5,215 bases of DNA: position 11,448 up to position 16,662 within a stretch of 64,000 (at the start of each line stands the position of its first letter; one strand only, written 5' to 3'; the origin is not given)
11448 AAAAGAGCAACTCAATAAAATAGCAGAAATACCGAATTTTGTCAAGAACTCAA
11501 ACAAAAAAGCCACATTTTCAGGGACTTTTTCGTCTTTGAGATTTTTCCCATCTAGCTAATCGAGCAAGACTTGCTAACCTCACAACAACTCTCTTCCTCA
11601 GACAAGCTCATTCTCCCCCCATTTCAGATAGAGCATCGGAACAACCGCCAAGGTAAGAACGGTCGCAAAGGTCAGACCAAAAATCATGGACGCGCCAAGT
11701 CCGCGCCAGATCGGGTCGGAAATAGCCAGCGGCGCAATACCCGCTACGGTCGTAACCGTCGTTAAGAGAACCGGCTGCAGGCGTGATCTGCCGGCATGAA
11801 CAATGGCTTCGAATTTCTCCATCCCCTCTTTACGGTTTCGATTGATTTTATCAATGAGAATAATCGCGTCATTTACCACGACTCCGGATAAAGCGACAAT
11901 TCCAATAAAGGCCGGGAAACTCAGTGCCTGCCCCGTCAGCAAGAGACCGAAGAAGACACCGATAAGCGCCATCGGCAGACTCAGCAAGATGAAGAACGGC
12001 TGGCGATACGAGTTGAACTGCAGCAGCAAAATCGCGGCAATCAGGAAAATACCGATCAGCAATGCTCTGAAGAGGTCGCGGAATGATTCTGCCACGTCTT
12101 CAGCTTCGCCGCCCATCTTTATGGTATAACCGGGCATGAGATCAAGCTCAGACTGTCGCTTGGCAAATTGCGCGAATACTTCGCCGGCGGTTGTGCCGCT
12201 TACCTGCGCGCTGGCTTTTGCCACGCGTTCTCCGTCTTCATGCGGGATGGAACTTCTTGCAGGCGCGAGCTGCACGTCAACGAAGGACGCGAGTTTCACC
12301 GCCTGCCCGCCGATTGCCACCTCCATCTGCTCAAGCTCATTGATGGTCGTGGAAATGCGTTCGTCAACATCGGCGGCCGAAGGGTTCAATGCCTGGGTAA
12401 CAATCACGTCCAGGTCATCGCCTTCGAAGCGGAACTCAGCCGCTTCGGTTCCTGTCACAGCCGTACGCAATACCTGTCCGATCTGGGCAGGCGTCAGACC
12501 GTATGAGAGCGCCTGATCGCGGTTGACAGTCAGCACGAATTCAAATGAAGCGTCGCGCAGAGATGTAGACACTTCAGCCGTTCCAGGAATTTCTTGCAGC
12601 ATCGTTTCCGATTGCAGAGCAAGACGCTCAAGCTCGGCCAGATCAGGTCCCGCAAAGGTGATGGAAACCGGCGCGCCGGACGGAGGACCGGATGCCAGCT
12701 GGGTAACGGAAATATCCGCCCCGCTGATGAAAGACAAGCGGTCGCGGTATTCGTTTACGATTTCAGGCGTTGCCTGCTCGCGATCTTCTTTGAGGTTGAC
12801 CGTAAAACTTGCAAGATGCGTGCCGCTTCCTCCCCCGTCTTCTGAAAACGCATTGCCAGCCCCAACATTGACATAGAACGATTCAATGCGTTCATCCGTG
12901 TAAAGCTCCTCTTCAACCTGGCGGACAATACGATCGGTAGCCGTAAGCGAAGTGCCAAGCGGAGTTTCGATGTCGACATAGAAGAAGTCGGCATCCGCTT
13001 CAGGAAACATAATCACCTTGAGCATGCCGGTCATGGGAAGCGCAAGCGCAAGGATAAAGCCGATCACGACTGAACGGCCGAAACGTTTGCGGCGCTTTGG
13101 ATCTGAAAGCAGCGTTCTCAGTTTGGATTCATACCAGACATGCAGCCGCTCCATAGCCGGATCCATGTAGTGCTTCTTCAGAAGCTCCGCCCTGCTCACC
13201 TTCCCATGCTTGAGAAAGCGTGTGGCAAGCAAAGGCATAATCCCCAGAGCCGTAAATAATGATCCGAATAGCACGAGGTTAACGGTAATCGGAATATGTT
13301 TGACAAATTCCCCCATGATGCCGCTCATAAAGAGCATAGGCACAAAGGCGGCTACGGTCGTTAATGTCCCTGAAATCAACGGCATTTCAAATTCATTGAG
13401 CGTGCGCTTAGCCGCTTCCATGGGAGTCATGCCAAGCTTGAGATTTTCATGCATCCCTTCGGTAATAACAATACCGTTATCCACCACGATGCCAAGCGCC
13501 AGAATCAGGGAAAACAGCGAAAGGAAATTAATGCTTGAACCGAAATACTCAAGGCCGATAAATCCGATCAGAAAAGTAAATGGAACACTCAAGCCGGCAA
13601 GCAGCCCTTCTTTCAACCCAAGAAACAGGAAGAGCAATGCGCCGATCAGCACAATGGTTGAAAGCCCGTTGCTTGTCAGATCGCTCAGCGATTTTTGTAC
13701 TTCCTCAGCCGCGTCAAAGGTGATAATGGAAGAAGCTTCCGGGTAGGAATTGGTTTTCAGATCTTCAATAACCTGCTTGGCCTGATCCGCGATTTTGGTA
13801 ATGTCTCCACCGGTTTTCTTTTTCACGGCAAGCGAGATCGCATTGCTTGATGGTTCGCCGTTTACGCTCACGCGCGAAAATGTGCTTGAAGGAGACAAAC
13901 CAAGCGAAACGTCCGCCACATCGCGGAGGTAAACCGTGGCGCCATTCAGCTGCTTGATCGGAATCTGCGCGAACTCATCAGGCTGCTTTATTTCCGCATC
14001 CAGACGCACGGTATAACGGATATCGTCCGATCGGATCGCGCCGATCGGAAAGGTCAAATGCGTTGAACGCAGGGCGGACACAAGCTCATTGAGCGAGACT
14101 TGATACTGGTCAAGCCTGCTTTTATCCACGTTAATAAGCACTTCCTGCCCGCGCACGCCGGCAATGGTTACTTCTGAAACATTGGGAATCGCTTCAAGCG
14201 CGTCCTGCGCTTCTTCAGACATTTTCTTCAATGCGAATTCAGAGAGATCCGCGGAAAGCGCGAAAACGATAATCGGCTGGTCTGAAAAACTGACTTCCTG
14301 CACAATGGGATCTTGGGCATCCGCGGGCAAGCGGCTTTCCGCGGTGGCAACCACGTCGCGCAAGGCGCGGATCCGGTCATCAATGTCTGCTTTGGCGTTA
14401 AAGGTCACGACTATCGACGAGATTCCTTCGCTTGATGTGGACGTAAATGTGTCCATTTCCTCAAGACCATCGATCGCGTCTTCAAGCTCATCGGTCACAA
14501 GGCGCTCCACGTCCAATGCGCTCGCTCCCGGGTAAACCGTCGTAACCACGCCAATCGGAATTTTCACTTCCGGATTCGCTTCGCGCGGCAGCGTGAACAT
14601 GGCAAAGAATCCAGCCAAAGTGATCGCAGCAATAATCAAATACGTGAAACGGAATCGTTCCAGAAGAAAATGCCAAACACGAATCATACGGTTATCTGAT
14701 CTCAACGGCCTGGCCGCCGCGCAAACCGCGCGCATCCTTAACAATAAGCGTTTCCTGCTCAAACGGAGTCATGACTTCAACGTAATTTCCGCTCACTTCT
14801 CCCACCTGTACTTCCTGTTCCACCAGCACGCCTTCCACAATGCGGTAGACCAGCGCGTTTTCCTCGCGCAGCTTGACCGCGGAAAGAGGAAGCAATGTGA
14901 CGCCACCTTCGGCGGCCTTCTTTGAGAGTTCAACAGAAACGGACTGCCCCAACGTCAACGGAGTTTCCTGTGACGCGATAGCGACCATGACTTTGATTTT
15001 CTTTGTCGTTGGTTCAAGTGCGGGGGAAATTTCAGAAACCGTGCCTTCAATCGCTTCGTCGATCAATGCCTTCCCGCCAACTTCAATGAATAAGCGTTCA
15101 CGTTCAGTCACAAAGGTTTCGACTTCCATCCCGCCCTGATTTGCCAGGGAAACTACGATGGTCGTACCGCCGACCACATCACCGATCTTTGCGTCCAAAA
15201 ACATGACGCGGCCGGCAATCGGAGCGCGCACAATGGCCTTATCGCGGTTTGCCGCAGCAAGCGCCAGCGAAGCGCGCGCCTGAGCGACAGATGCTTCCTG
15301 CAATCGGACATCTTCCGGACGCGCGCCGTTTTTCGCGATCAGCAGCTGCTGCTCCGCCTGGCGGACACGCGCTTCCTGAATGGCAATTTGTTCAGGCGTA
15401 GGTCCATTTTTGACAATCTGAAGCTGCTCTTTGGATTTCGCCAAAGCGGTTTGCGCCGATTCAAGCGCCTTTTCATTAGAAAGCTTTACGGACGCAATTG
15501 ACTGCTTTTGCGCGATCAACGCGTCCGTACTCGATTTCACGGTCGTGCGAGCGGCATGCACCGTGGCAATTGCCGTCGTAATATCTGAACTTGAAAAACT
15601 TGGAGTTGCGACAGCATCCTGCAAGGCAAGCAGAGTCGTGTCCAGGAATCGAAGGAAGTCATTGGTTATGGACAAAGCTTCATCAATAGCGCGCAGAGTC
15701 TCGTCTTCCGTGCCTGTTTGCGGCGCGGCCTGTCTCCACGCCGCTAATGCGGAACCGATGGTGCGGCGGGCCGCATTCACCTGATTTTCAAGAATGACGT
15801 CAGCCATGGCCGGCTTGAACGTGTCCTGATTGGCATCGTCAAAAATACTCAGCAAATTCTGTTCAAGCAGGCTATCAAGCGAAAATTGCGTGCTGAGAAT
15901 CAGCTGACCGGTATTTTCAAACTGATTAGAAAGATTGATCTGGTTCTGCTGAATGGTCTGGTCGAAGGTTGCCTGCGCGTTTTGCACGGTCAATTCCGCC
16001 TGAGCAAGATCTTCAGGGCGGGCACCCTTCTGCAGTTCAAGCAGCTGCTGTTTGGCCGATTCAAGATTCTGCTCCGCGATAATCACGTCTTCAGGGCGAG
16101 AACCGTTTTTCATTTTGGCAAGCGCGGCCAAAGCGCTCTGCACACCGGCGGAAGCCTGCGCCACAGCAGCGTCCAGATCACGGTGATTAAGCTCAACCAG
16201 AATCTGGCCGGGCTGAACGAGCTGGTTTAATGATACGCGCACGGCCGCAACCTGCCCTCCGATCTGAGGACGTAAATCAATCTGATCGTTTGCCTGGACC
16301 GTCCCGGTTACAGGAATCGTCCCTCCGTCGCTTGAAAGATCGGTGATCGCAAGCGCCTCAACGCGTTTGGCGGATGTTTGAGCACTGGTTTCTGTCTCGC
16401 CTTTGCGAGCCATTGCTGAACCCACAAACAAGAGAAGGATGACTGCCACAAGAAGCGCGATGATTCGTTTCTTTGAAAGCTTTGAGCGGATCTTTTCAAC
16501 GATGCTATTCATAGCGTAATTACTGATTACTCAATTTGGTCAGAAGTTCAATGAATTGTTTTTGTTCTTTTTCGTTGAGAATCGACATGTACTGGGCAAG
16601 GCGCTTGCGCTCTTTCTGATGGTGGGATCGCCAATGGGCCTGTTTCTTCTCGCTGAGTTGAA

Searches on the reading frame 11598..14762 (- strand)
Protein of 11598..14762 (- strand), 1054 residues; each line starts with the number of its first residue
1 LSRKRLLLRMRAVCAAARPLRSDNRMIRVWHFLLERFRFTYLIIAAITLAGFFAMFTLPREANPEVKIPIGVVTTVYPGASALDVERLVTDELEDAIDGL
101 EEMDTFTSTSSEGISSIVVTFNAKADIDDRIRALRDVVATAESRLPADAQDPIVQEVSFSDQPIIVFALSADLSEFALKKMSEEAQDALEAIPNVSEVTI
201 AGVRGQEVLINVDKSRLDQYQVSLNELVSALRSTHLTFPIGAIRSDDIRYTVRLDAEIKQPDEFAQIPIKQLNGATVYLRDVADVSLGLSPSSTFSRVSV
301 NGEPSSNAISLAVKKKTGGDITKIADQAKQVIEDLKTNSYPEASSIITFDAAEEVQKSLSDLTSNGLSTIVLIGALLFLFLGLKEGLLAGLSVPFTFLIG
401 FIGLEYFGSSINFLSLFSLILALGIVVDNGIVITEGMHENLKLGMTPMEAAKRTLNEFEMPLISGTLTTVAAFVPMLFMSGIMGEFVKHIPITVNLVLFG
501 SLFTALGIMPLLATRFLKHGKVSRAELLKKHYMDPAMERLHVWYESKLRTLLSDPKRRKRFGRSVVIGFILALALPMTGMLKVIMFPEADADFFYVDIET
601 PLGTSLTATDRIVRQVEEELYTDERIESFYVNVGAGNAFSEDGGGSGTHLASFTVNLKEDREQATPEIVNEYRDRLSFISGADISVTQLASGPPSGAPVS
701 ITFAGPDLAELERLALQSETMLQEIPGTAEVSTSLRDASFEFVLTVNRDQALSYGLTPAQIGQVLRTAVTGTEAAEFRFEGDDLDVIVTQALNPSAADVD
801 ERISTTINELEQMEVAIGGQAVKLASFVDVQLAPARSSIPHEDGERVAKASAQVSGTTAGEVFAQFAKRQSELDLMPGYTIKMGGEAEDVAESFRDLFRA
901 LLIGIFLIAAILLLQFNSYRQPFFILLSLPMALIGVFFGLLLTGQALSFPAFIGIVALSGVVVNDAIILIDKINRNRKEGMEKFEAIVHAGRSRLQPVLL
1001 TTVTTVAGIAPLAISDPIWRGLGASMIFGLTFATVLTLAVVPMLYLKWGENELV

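Call 23: search_protein_families(library=ncbifam, proteins=[window:11598-14762:-], max_evalue=0.00001)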
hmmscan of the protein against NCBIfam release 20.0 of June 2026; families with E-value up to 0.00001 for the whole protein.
window:11598-14762:- (1054 aa): 21 families
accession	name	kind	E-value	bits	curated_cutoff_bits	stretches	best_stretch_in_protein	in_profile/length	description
NF033617.1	RND_permease_2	subfamily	3.4e-159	531.8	1250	1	40-1046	11-1005/1009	multidrug efflux RND transporter permease subunit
NF000282.2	RND_permease_1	subfamily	2.5e-121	406.4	1250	1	31-1046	2-1025/1029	multidrug efflux RND transporter permease subunit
TIGR00915.1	2A0602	subfamily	7.1e-106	355.2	940.35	1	31-1046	3-1026/1050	efflux RND transporter permease subunit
TIGR00914.1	2A0601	subfamily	2.6e-97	326.8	701.45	1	38-1045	13-1032/1051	CusA/CzcA family heavy metal efflux RND transporter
NF007905.0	PRK10614.1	equivalog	7.9e-94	315.1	1774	1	30-1047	4-1007/1025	multidrug efflux RND transporter permease subunit MdtC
NF007798.0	PRK10503.1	equivalog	3.4e-91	306.4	1584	1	39-1048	22-1022/1040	MdtB/MuxB family multidrug efflux RND transporter permease subunit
NF007133.0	PRK09579.1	equivalog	4.2e-86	289.5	1763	1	42-1046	16-1000/1017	multidrug efflux RND transporter permease subunit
NF007131.0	PRK09577.1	equivalog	2.2e-79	267.3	1768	1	31-1047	3-1021/1045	multidrug efflux RND transporter permease subunit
NF007842.1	PRK10555.1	equivalog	1.5e-74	251.5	1854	1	31-1046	3-1024/1036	multidrug efflux RND transporter permease AcrD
NF000037.1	RND_perm_OqxB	exception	6.1e-60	203.1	2200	1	31-1045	5-1031/1050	multidrug efflux RND transporter permease subunit OqxB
NF011706.2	PRK15127.1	equivalog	1.1e-56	192.4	2150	1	31-1045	3-1026/1049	multidrug efflux RND transporter permease subunit AcrB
TIGR00921.1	2A067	subfamily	2.9e-15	55.4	351.9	2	895-1044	192-342/733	hydrophobe/amphiphile efflux-3 (HAE3) family transporter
NF009583.0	PRK13024.1-3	subfamily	4.7e-12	44.7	721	1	367-529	286-444/755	protein translocase subunit SecDF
TIGR00916.1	2A0604s01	subfamily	1e-11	44.9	148.6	1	323-495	49-224/231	SecD/SecF family protein translocase subunit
TIGR00966.2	transloc_SecF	equivalog_domain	2.5e-09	37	160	1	895-1048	124-279/279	protein translocase subunit SecF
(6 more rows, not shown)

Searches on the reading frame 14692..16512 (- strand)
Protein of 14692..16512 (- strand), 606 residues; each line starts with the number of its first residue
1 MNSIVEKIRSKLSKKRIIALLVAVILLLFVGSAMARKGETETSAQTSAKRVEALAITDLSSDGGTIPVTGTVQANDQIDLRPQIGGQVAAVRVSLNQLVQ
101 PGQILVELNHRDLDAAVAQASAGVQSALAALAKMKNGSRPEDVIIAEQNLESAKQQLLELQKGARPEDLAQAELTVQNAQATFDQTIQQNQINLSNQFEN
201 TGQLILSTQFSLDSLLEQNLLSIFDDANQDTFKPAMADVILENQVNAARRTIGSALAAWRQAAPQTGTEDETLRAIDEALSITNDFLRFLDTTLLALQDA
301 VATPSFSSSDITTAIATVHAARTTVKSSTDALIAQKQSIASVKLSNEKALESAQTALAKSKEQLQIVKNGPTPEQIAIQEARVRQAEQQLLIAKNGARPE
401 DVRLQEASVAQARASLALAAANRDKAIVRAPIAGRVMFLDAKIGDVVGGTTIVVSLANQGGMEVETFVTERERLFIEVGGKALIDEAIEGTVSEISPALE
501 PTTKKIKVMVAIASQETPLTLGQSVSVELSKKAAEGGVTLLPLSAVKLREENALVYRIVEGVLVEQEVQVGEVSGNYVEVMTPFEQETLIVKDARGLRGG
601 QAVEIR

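Call 23: search_protein_families(library=ncbifam, proteins=[window:14692-16512:-], max_evalue=0.00001)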
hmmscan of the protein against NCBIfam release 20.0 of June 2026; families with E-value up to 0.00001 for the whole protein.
window:14692-16512:- (606 aa): 9 families
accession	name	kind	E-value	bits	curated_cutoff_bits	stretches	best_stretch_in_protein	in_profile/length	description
TIGR01730.1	RND_mfp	subfamily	1.1e-32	113.2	94.9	2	378-605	80-321/322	efflux RND transporter periplasmic adaptor subunit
NF002939.0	PRK03598.1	equivalog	2e-20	73.3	393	2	77-150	44-117/332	secretion protein HlyD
TIGR00999.1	8a0102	subfamily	1.3e-19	70.4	319.3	1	377-582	54-254/271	CzcB/NccB family metal efflux transporter periplasmic adaptor subunit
TIGR00998.1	8a0101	subfamily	3.5e-10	39.4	390.8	0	299-491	108-277/334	EmrA/EmrK family multidrug efflux transporter periplasmic adaptor subunit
TIGR02971.1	heterocyst_DevB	subfamily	1.6e-09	37.7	129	1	314-496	102-279/327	ABC exporter membrane fusion protein, DevB family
NF007850.1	PRK10559.1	equivalog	4.9e-09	35.7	400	0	75-188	38-150/303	p-hydroxybenzoic acid efflux pump subunit AaeA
NF007785.0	PRK10476.1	equivalog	2e-08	33.4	376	0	305-488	82-277/347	multidrug transporter subunit MdtN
NF045904.1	RND-peri-MexE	equivalog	2.4e-08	33.3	714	1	22-185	15-164/390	multidrug efflux RND transporter periplasmic adaptor subunit MexE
TIGR01843.1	type_I_hlyD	subfamily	1.3e-06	27.7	208.65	0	69-210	34-175/422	HlyD family type I secretion periplasmic adaptor subunit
